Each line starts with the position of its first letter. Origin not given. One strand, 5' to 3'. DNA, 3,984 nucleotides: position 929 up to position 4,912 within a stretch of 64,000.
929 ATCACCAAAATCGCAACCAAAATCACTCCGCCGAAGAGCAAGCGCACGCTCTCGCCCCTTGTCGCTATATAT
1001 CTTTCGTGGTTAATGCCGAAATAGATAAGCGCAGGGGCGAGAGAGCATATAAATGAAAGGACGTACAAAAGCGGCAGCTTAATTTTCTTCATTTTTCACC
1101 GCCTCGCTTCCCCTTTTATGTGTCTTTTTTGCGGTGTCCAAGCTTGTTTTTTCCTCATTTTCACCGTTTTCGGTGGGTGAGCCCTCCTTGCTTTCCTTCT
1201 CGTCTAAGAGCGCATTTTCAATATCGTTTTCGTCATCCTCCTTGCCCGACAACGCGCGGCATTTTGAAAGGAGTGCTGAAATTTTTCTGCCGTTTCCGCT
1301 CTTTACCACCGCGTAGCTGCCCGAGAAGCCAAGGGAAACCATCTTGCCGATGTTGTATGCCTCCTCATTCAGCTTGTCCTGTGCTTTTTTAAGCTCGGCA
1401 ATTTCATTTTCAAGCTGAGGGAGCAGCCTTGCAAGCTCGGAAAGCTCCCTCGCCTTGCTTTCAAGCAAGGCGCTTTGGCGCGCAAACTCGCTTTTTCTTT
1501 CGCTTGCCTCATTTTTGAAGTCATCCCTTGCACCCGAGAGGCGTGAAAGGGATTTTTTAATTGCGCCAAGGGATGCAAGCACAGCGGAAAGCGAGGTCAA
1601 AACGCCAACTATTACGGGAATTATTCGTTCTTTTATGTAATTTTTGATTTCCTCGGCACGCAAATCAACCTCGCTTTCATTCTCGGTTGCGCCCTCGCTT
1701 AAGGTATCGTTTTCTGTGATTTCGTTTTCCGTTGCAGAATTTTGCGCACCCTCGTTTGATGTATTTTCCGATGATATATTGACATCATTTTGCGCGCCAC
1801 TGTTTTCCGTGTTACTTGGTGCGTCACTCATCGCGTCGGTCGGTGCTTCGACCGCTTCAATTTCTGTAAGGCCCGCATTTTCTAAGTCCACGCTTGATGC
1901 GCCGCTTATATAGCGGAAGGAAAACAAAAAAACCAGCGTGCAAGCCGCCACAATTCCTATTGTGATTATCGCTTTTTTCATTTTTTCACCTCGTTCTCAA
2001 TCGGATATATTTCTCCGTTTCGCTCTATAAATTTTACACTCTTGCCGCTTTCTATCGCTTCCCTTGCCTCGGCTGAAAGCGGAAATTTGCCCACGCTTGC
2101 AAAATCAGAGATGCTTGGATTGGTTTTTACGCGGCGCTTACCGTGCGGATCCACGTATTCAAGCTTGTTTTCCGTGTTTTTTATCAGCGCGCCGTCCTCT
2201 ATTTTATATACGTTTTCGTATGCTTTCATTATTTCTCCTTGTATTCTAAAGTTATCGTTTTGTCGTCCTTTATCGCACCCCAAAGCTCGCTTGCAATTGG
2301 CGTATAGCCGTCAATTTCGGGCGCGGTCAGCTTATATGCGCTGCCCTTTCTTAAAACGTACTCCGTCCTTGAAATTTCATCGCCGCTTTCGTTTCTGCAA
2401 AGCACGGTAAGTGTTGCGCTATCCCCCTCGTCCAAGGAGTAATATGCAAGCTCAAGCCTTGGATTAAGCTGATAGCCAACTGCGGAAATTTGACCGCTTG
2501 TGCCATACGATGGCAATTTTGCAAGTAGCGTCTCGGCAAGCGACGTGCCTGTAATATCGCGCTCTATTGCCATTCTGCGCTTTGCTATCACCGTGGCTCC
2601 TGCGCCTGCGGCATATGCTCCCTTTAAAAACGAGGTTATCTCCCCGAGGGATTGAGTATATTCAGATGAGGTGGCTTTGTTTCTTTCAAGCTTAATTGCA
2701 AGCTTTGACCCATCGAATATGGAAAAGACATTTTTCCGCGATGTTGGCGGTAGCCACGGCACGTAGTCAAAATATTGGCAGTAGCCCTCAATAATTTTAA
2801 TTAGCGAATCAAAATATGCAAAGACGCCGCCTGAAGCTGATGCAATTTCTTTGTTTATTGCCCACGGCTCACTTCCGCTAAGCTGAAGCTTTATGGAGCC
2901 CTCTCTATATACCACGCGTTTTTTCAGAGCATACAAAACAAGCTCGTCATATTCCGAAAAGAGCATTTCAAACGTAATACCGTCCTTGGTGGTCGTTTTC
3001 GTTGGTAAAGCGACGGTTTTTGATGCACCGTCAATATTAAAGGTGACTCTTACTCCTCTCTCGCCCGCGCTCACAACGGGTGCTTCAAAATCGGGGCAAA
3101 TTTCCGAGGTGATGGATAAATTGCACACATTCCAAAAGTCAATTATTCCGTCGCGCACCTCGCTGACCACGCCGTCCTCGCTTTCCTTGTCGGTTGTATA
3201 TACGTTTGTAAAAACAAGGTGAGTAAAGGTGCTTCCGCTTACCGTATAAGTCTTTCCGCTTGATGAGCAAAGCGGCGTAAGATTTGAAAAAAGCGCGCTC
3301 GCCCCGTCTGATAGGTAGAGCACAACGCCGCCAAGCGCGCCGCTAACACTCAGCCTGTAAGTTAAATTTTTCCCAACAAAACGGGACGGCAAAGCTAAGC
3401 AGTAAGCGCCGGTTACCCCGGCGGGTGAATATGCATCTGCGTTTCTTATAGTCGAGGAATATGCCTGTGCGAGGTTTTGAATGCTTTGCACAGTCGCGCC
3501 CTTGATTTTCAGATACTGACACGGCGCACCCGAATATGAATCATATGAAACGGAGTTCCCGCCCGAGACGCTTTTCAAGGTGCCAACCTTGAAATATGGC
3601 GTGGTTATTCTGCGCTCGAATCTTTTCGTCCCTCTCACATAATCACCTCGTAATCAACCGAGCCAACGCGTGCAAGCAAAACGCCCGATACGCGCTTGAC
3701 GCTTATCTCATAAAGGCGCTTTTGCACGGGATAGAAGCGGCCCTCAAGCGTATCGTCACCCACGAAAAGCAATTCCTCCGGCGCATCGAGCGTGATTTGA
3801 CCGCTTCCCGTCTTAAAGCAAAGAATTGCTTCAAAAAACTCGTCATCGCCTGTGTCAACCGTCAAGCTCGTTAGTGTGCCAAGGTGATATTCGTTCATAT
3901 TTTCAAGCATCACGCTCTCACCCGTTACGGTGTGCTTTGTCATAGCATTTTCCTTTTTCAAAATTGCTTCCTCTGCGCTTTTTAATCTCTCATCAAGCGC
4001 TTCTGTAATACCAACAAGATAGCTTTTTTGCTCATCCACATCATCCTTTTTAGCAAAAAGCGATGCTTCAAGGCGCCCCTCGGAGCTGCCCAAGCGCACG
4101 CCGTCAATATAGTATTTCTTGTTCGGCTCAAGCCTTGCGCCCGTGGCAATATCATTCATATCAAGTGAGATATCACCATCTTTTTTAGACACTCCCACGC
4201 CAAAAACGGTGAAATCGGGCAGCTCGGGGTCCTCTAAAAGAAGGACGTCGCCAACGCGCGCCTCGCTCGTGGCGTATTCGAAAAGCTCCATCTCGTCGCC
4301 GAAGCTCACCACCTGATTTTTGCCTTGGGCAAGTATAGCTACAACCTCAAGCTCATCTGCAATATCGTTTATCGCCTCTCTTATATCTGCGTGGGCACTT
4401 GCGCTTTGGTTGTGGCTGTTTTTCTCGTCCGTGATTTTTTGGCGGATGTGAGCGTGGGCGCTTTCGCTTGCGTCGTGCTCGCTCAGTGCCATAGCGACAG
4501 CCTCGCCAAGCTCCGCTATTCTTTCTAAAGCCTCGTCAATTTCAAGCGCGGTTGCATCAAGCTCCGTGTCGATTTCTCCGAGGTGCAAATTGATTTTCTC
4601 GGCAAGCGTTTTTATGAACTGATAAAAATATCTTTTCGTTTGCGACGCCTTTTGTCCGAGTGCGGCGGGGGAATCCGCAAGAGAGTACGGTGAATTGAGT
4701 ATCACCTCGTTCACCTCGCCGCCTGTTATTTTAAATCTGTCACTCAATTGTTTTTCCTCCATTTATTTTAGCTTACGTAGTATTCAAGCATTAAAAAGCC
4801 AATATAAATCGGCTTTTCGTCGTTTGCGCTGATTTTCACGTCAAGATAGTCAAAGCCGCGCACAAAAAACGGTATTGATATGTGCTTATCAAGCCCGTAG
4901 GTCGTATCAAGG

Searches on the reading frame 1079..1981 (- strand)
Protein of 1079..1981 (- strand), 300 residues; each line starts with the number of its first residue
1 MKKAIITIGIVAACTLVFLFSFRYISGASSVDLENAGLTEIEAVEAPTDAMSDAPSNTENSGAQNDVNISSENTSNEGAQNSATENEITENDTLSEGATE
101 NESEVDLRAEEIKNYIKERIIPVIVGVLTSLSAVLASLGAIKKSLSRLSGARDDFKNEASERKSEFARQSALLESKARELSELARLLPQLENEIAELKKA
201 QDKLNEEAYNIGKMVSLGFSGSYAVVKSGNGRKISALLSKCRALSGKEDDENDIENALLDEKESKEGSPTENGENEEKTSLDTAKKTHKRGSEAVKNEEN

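Call 17: search_protein_families(library=pfam, proteins=[window:1079-1981:-], max_evalue=0.00001)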
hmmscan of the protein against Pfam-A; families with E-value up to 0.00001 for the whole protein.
window:1079-1981:- (300 aa): 0 families

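Call 66: search_protein_families(library=pfam, proteins=[window:1079-1981:-], max_evalue=0.05)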
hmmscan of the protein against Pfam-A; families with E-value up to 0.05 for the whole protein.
window:1079-1981:- (300 aa): 2 families
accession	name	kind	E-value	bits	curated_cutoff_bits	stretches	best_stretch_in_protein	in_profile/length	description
PF05615.18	THOC7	-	0.0014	19.4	28.7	1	133-207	33-102/136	Tho complex subunit 7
PF06009.19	Laminin_II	-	0.011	16.1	33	1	128-215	9-99/138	Laminin Domain II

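Call 71: find_encoding_contigs(protein=window:1079-1981:-, flank=10000, max_places=1)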
Protein window:1079-1981:- (300 aa): 7 contigs read that carry it; 1 place shown.
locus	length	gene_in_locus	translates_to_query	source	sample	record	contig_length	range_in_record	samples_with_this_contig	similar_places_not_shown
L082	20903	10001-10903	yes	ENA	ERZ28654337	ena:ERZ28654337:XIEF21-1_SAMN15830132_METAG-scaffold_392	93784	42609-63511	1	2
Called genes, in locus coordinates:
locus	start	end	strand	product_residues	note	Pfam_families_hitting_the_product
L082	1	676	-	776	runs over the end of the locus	PF09479:Flg_new (faint), PF18998:Flg_new_2, PF08757:CotH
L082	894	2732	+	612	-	PF00456:Transketolase_N (weak), PF13292:DXP_synthase_N, PF00676:E1_dh, PF02775:TPP_enzyme_C (weak), PF02779:Transket_pyr, PF02780:Transketolase_C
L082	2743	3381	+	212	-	-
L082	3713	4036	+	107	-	-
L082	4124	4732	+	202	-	-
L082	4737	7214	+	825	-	-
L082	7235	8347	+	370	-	-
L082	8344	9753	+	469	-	PF06458:MucBP (faint)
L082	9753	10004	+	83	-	-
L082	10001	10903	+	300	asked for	-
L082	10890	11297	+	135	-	-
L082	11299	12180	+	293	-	-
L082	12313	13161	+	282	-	PF00456:Transketolase_N, PF13292:DXP_synthase_N, PF00676:E1_dh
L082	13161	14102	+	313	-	PF02779:Transket_pyr, PF22613:Transketolase_C_1, PF02780:Transketolase_C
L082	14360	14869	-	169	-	-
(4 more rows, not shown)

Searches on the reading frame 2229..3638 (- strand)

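Call 17: search_protein_families(library=pfam, proteins=[window:2229-3638:-], max_evalue=0.00001)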
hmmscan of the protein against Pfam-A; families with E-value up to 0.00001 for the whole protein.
window:2229-3638:- (469 aa): 1 family
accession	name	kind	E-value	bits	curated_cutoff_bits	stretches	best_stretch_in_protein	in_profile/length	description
PF06458.18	MucBP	-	7.1e-07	30.3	23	0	410-467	2-63/63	MucBP domain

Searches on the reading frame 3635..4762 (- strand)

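Call 17: search_protein_families(library=pfam, proteins=[window:3635-4762:-], max_evalue=0.00001)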
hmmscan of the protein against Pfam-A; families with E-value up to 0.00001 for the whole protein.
window:3635-4762:- (375 aa): 0 families

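Call 66: search_protein_families(library=pfam, proteins=[window:3635-4762:-], max_evalue=0.05)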
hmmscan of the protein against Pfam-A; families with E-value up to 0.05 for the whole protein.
window:3635-4762:- (375 aa): 2 families
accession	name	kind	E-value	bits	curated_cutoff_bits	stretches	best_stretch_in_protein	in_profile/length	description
PF02388.22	FemAB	-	0.012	15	24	1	39-130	213-302/406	FemAB family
PF05081.17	AcMNPV_P18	-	0.045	13.9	25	0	233-281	14-65/157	Autographa californica nuclear polyhedrosis virus (AcMNPV), P18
